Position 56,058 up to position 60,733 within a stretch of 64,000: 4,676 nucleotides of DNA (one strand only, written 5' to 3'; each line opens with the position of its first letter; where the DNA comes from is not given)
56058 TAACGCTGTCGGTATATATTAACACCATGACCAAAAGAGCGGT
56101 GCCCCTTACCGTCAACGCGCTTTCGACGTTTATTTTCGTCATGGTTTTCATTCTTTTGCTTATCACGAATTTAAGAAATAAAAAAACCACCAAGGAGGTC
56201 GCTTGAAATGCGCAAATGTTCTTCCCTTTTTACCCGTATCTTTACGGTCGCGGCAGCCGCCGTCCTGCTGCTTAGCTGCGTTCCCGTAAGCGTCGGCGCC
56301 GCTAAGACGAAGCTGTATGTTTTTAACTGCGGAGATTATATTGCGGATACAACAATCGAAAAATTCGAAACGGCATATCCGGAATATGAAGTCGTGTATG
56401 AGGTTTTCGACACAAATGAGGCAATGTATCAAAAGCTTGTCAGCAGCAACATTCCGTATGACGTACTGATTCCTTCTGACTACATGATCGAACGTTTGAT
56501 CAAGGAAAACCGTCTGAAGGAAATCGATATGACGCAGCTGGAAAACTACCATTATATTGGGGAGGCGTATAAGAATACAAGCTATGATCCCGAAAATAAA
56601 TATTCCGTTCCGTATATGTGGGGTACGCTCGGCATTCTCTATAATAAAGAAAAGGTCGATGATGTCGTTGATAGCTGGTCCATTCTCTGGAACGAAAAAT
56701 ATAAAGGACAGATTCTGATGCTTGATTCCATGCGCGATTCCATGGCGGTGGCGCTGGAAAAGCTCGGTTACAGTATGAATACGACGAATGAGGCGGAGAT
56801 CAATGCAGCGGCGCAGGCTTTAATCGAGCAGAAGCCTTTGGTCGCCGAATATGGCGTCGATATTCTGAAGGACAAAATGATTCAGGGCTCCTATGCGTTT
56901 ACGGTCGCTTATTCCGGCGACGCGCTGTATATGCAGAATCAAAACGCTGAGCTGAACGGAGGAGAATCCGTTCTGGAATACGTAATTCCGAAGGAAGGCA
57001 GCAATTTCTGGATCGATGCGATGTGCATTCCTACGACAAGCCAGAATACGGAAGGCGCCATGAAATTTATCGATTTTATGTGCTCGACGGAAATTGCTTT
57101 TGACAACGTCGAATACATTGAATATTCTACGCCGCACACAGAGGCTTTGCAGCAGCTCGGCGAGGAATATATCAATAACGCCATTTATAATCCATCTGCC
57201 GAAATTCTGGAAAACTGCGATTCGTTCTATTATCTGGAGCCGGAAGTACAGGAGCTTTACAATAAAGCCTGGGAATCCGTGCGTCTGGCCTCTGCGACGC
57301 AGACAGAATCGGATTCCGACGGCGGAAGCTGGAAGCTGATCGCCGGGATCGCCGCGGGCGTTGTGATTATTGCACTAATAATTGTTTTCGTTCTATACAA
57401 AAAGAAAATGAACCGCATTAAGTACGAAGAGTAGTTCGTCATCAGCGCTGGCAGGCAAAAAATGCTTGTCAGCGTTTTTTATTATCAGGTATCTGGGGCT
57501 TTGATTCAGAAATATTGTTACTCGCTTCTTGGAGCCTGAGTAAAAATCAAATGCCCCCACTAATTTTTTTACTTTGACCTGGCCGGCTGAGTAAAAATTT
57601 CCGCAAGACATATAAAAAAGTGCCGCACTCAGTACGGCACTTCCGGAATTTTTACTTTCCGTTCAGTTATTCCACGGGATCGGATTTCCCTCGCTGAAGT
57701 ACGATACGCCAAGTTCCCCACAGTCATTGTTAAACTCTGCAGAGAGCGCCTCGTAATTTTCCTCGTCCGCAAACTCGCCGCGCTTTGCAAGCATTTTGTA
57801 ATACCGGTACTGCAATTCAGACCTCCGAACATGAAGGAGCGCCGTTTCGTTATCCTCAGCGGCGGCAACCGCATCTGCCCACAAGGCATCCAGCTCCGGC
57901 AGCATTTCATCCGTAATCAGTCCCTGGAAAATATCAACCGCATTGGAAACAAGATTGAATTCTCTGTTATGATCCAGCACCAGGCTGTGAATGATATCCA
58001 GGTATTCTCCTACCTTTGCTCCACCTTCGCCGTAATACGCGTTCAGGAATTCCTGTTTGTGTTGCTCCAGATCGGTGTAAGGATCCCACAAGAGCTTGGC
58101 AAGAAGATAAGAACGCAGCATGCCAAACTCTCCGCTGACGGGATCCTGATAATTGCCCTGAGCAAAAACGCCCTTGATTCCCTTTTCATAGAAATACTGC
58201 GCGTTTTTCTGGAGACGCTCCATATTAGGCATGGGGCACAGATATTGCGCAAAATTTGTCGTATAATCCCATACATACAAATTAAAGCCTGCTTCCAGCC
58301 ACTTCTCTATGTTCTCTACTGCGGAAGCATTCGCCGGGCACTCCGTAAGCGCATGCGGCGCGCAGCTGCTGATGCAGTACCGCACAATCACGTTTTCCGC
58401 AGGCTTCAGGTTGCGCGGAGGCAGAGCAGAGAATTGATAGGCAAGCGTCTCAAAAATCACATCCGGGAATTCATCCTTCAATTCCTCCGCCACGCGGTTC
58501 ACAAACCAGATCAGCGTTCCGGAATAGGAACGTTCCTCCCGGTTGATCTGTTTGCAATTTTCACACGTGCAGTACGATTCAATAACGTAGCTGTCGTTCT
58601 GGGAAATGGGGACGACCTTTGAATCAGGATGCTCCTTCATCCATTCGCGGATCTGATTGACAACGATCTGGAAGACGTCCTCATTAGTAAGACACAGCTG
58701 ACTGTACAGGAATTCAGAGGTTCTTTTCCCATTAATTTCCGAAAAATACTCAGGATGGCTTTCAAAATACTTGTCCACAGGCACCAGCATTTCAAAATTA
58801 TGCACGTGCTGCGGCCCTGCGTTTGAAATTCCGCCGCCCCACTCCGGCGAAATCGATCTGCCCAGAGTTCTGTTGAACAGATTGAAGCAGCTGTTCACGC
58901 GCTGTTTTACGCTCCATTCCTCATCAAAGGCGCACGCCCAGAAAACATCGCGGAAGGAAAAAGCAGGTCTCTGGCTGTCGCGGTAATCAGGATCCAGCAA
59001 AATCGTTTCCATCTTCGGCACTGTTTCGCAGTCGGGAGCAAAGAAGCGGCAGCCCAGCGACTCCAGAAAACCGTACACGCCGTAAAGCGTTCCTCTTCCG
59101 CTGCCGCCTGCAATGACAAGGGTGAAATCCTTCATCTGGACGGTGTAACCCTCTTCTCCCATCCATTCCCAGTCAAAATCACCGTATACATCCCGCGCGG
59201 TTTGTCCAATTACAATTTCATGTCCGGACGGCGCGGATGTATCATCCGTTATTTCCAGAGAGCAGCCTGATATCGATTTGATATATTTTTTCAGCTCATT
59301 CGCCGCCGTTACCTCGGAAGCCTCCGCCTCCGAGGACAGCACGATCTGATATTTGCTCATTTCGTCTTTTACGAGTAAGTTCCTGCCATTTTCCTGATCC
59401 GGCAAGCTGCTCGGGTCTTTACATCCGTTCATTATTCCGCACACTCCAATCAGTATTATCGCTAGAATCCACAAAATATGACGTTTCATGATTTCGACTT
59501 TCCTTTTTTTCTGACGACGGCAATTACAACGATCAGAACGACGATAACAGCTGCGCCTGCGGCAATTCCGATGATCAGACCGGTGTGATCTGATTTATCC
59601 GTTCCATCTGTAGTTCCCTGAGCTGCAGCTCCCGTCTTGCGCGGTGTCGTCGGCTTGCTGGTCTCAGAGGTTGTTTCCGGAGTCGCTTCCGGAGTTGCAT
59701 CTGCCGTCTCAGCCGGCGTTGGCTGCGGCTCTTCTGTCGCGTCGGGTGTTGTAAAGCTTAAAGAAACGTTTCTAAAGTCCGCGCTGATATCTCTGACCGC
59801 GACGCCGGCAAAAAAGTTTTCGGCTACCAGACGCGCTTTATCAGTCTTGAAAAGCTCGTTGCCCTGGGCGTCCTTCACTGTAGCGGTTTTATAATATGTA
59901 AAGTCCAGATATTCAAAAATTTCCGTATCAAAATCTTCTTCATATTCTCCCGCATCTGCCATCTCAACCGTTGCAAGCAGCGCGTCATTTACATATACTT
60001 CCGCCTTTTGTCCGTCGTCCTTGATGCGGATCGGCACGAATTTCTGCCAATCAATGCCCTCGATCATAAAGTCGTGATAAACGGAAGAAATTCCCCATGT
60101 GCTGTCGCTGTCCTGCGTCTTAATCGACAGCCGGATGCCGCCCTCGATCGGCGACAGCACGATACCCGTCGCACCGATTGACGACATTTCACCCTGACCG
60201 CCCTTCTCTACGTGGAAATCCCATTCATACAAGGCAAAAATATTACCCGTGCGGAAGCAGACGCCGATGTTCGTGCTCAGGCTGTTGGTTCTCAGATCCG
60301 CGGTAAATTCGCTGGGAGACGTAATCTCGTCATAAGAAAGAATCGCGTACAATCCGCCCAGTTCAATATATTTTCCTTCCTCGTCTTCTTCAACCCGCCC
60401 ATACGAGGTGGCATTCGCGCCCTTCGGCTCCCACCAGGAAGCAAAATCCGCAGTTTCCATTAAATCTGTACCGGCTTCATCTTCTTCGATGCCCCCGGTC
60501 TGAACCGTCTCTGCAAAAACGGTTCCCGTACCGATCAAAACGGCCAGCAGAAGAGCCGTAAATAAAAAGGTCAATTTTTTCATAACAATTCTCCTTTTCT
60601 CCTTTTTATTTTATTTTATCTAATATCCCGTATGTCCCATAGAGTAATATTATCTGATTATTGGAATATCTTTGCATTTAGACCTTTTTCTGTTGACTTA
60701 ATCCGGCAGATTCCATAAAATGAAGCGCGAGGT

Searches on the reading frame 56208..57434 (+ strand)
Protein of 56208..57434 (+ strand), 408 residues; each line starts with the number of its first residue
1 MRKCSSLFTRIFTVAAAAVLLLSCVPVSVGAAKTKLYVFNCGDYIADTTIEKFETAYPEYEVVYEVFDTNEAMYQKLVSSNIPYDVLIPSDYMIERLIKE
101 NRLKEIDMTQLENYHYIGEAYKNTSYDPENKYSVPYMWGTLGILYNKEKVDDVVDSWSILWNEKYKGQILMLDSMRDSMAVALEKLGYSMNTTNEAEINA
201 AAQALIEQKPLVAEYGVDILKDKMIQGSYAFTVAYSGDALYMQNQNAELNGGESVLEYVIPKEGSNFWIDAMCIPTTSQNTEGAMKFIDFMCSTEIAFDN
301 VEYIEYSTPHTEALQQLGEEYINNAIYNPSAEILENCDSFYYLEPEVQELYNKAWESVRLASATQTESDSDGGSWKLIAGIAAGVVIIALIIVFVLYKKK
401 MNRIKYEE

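Call 4: search_protein_families(library=ncbifam, proteins=[window:56208-57434:+], max_evalue=10)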
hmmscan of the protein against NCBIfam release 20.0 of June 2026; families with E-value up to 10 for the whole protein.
window:56208-57434:+ (408 aa): 12 families
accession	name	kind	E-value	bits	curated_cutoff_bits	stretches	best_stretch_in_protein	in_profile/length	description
NF007048.0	PRK09501.1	equivalog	2.1e-61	207.8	582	1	14-338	8-325/348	spermidine/putrescine ABC transporter substrate-binding protein PotD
NF007962.0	PRK10682.1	equivalog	5.7e-45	153.9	636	1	17-359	13-367/370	spermidine/putrescine ABC transporter substrate-binding protein PotF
NF043073.1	MMSYN1_0195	equivalog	1.6e-29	102.7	1250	4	36-117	600-678/1021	spermidine/putrescine ABC transporter permease/substrate-binding protein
NF041888.1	ABC_SBP_YdcS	equivalog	1e-10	41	725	1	82-299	84-312/379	putative ABC transporter substrate-binding protein YdcS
TIGR03261.1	phnS2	equivalog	0.0003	20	392.75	1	242-296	221-275/334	putative 2-aminoethylphosphonate ABC transporter substrate-binding protein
NF008633.1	PRK11622.1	subfamily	0.0019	17.1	203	1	222-302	258-335/397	ABC transporter substrate-binding protein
NF006912.0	PRK09400.2-3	equivalog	0.0033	17.2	126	1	348-398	18-62/69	preprotein translocase subunit SecE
NF008356.0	PRK11145.1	equivalog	0.0091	15.3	375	1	261-338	158-234/246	pyruvate formate lyase 1-activating protein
TIGR01254.1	sfuA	subfamily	0.014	14.6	93.4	1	128-296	95-255/306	thiamine ABC transporter substrate-binding protein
NF007315.1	PRK09801.1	equivalog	0.049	12.6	398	1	43-103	109-168/301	L-tartrate utilization transcriptional activator TtdR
TIGR02493.1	PFLA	equivalog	0.12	11.8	231.75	1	261-337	153-228/235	pyruvate formate-lyase-activating protein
NF041738.1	GG_III-CTERM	domain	2.3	8.2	22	1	378-400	3-26/28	GGIII-like transmembrane region-containing protein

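Call 5: search_protein_families(library=pfam, proteins=[window:56208-57434:+], max_evalue=1)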
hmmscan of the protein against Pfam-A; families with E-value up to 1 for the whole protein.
window:56208-57434:+ (408 aa): 6 families
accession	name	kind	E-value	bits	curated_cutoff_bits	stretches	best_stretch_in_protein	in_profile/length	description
PF13416.11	SBP_bac_8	-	8.7e-29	101.6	27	1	50-323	3-273/279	Bacterial extracellular solute-binding protein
PF13343.11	SBP_bac_6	-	4.8e-26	92.2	24.6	1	84-308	4-219/245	Bacterial extracellular solute-binding protein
PF01547.30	SBP_bac_1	-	2.9e-14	54.2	26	1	50-295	14-304/307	Bacterial extracellular solute-binding protein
PF13531.11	SBP_bac_11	-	2.2e-09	37.9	25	1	50-295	17-216/227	Bacterial extracellular solute-binding protein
PF02030.20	Lipoprotein_8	-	2.6e-05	23.6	20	1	22-111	14-98/493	Hypothetical lipoprotein (MG045 family)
PF19545.4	DUF6069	-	0.16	12.5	27.2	1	8-34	75-102/129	Family of unknown function (DUF6069)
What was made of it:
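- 57315..57431 (+): Non-motif tail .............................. of the PotD-like solute-binding protein (56208-57434). Interpreted as a plain membrane anchor. PotD and SBP families matched (calls 4, 5).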

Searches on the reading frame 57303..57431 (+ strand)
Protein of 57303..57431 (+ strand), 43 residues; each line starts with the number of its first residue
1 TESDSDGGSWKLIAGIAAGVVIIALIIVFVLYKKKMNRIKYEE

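Call 6: search_protein_families(library=ncbifam, proteins=[window:57303-57431:+], max_evalue=10)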
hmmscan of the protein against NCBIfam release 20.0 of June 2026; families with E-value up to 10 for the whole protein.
seq(43 aa): 2 families
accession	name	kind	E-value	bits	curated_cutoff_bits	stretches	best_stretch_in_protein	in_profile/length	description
TIGR01167.1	LPXTG_anchor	domain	0.02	15.6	15.9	1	14-37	12-34/34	LPXTG cell wall anchor domain-containing protein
NF041738.1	GG_III-CTERM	domain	0.069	13.1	22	1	13-35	3-26/28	GGIII-like transmembrane region-containing protein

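Call 7: search_protein_families(library=pfam, proteins=[window:57303-57431:+], max_evalue=10)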
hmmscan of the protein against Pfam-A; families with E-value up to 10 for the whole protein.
seq(43 aa): 7 families
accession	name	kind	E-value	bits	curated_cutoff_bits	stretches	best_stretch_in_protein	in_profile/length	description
PF11694.13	DUF3290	-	0.02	15.3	31.3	1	10-43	15-48/144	Protein of unknown function (DUF3290)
PF01034.25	Syndecan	-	0.054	13.9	25.2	1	12-34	12-34/64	Syndecan domain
PF02430.21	AMA-1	-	0.055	12.8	21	1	5-42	430-467/470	Apical membrane antigen 1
PF15176.11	LRR19-TM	-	0.072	13.6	27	1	2-29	7-34/115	Leucine-rich repeat family 19 TM domain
PF02439.20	Adeno_E3_CR2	-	0.093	12.9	36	1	13-32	9-26/38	Adenovirus E3 region protein CR2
PF10661.14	EssA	-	0.14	12.5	24.1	1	2-33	112-144/147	WXG100 protein secretion system (Wss), protein EssA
PF10717.14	ODV-E18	-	0.18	12.2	28.1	1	12-30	26-44/87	Occlusion-derived virus envelope protein ODV-E18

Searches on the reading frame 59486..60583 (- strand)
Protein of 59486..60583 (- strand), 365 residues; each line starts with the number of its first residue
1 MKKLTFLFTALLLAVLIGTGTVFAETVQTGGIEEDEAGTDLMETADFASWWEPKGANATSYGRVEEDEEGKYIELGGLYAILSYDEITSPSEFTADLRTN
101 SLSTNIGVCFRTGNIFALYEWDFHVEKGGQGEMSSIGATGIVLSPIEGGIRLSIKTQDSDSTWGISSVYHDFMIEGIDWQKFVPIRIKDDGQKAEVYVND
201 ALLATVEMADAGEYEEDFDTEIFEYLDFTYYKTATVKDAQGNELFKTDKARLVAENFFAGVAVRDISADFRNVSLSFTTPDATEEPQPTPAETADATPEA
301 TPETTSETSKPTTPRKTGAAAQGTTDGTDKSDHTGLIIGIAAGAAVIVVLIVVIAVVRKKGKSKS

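Call 4: search_protein_families(library=ncbifam, proteins=[window:59486-60583:-], max_evalue=10)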
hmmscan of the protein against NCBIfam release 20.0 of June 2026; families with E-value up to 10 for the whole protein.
window:59486-60583:- (365 aa): 4 families
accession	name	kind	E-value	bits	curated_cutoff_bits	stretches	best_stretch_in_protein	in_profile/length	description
NF033761.1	gliding_GltJ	equivalog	0.00055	19.1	450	1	278-360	312-396/671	adventurous gliding motility protein GltJ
NF037973.1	metallo_SslE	exception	0.17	9.1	3000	1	274-323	44-97/1519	lipoprotein metalloprotease SslE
NF011901.0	PRK15374.1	equivalog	1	8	828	1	330-363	402-435/593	type III secretion system needle tip complex protein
NF053819.1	EF0750_LPXTG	subfamily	3.9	8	47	1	1-31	1-37/105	EF2685/EF0750 family sortase-dependent surface protein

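Call 5: search_protein_families(library=pfam, proteins=[window:59486-60583:-], max_evalue=1)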
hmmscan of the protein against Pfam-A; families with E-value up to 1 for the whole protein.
window:59486-60583:- (365 aa): 4 families
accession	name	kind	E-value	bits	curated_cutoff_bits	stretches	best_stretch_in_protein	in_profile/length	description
PF08374.16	Protocadherin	-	0.00039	21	26.3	1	321-362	26-66/217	Protocadherin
PF15102.11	TMEM154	-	0.005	17.1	30.3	1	288-360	14-88/153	TMEM154 protein family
PF06596.16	PsbX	-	0.78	10.2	25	0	335-355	7-27/38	Photosystem II reaction centre X protein (PsbX)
PF06679.17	DUF1180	-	0.98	10.3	27.7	0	283-362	44-128/167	Membrane protein FAM174-like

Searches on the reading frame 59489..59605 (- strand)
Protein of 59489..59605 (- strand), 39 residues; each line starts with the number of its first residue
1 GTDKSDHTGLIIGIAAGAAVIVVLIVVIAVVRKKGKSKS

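Call 6: search_protein_families(library=ncbifam, proteins=[window:59489-59605:-], max_evalue=10)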
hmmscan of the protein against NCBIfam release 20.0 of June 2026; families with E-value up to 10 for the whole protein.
seq(39 aa): 5 families
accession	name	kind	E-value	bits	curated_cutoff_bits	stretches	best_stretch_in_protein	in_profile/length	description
NF009776.0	PRK13275.1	equivalog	0.0083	15.4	64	1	11-31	45-65/70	tetrahydromethanopterin S-methyltransferase subunit F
NF041738.1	GG_III-CTERM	domain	0.024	14.5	22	1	12-36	3-27/28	GGIII-like transmembrane region-containing protein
NF011901.0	PRK15374.1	equivalog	0.03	13.1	828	1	4-38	402-436/593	type III secretion system needle tip complex protein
NF033846.1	Rumino_NPXTG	domain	0.067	13.5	23.5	1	5-36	1-30/30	NPXTG-anchored protein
NF051431.1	Rv0361_Cterm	subfamily_domain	0.079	13.2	37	1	8-37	3-31/140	Rv0361 family membrane protein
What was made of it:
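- NF033846 aligns weakly to the 59486 tail (13.5 bits, call 6).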

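Call 7: search_protein_families(library=pfam, proteins=[window:59489-59605:-], max_evalue=10)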
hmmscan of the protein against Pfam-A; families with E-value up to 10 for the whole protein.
seq(39 aa): 3 families
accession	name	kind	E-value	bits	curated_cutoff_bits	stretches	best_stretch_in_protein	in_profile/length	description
PF08374.16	Protocadherin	-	9.3e-05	23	26.3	1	4-37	34-67/217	Protocadherin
PF14575.11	EphA2_TM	-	0.13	13.4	28.9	1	11-36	1-28/74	Ephrin type-A receptor 2 transmembrane domain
PF06596.16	PsbX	-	0.31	11.5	25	1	9-30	7-28/38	Photosystem II reaction centre X protein (PsbX)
